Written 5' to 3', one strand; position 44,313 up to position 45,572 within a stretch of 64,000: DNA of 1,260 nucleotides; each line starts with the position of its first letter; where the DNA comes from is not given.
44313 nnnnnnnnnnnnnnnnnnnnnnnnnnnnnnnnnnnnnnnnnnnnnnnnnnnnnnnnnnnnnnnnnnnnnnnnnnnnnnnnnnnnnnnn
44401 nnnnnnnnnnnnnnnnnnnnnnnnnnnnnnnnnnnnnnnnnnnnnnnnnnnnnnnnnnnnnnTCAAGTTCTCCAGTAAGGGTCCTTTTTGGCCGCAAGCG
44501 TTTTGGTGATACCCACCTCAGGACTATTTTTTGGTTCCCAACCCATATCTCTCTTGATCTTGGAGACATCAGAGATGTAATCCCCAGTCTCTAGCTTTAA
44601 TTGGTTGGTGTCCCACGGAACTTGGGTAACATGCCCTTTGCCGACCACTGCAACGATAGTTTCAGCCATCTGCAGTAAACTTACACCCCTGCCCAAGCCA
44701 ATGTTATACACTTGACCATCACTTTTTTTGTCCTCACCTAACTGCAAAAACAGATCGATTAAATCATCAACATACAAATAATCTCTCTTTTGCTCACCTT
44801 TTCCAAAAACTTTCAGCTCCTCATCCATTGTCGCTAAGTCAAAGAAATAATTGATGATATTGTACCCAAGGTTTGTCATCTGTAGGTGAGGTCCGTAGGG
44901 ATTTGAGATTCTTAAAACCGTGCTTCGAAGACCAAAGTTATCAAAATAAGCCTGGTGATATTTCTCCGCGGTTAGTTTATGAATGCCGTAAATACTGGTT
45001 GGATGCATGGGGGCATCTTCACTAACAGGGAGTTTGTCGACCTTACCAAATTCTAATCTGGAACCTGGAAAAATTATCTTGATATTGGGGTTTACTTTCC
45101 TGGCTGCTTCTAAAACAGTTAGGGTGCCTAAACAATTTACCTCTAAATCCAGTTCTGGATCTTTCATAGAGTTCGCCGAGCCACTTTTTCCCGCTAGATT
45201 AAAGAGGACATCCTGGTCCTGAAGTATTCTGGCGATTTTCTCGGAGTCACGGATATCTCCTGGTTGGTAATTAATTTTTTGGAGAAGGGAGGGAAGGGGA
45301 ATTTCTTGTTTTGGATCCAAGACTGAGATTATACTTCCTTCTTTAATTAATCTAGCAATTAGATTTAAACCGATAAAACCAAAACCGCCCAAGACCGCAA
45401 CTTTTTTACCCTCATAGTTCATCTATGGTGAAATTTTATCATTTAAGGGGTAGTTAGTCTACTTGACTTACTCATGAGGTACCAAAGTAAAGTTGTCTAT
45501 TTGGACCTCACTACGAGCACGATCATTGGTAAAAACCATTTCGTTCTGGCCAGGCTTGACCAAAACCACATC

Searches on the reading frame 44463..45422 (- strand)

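Call 43: search_protein_families(library=pfam, proteins=[window:44463-45422:-], max_evalue=0.00001)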
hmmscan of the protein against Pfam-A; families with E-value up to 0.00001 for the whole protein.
window:44463-45422:- (319 aa): 5 families
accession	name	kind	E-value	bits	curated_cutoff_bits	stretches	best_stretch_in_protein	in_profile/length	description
PF01370.27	Epimerase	-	4.5e-50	170.7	20.9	1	8-242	1-240/240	NAD dependent epimerase/dehydratase family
PF16363.11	GDP_Man_Dehyd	-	8.1e-44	150.8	27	1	10-307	2-331/332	GDP-mannose 4,6 dehydratase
PF01073.25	3Beta_HSD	-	7.6e-14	51.8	22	1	9-183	1-189/280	3-beta hydroxysteroid dehydrogenase/isomerase family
PF04321.23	RmlD_sub_bind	-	2e-13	50.5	27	1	7-264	2-235/287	RmlD substrate binding domain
PF02719.21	Polysacc_synt_2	-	3.9e-07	30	20.2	1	10-262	3-249/293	Polysaccharide biosynthesis protein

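Call 68: search_protein_families(library=ncbifam, proteins=[window:44463-45422:-], max_evalue=0.00001)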
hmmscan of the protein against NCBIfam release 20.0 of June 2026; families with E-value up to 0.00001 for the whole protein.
window:44463-45422:- (319 aa): 22 families
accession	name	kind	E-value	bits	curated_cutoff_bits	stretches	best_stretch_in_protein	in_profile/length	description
TIGR01181.1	dTDP_gluc_dehyt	equivalog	1.6e-40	139.2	365.1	1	8-310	2-309/321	dTDP-glucose 4,6-dehydratase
TIGR01179.1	galE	equivalog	4.4e-33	114.5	262.3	1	8-300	2-312/332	UDP-glucose 4-epimerase GalE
TIGR04180.1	EDH_00030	hypoth_equivalog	9.9e-31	106.9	475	1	10-299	3-296/297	NAD-dependent 4,6-dehydratase LegB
NF007490.0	PRK10084.1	subfamily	2.8e-23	82.5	649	1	131-309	152-331/361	dTDP-glucose 4,6-dehydratase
NF007582.0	PRK10217.1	equivalog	3e-23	82.5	698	1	6-310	2-329/355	dTDP-glucose 4,6-dehydratase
NF007956.0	PRK10675.1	subfamily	1.2e-18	67.4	394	1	7-297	2-314/338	UDP-glucose 4-epimerase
TIGR02197.1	heptose_epim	equivalog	7e-18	64.8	274.6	1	9-268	2-269/316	ADP-glyceromanno-heptose 6-epimerase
NF047922.1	GDPFucSynFcl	equivalog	2e-17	63.6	500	1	56-309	38-298/308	GDP-L-fucose synthase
NF043036.1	ErythonDh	equivalog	6.2e-17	61.8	325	1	7-155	2-159/321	D-erythronate dehydrogenase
TIGR01472.1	gmd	equivalog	1.2e-14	54.3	415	1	52-262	58-270/342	GDP-mannose 4,6-dehydratase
NF011728.1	PRK15181.1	equivalog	7.2e-13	48.3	760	1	52-309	73-334/348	Vi polysaccharide biosynthesis UDP-N-acetylglucosaminuronic acid C-4 epimerase TviC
TIGR01214.1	rmlD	equivalog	8.7e-13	48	224.05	1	7-264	1-230/285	dTDP-4-dehydrorhamnose reductase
NF041015.1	UDPsulfquin_syn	equivalog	2.5e-12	46.5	575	0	47-137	65-159/384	UDP-sulfoquinovose synthase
NF008872.0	PRK11908.1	equivalog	1e-11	44.5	294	1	6-261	2-272/349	bifunctional UDP-4-keto-pentose/UDP-xylose synthase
NF008360.0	PRK11150.1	equivalog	2.2e-11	43.5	452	1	10-283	4-276/310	ADP-glyceromanno-heptose 6-epimerase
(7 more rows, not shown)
